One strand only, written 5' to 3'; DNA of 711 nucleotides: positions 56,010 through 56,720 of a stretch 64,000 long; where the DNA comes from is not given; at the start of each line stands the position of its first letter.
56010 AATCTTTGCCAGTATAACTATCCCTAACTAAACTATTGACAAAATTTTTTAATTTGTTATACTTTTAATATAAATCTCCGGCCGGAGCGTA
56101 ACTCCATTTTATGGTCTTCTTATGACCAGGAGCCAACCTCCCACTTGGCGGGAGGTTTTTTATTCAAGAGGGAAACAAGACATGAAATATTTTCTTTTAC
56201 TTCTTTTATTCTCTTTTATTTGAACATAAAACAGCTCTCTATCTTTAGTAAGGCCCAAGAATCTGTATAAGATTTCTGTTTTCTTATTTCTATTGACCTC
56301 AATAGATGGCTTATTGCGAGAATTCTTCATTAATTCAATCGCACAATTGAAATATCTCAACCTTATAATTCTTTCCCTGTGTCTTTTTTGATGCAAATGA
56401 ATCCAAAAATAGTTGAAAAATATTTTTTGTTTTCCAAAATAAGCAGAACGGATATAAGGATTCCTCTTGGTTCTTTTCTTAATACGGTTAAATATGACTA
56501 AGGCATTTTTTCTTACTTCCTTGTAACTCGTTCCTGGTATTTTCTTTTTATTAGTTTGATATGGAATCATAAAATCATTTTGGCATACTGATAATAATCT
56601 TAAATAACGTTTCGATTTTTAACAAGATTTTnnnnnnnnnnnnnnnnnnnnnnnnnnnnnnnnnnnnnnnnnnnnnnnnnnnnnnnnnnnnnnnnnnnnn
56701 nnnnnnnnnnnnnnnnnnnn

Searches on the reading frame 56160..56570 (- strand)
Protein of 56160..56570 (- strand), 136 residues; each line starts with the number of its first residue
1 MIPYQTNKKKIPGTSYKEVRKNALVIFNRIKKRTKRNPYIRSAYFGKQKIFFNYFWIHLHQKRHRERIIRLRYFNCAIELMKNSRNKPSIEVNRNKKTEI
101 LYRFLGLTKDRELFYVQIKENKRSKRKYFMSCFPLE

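Call 3: search_protein_families(library=pfam, proteins=[window:56160-56570:-], max_evalue=0.01)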
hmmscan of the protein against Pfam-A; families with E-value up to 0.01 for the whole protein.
window:56160-56570:- (136 aa): 0 families

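Call 23: search_protein_families(library=padloc, proteins=[window:56160-56570:-], max_evalue=0.01)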
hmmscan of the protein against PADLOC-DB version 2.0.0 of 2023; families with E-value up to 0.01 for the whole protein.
window:56160-56570:- (136 aa): 0 families

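Call 24: search_protein_families(library=phrogs, proteins=[window:56160-56570:-], max_evalue=0.001)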
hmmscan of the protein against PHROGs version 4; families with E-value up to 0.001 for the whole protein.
window:56160-56570:- (136 aa): 0 families
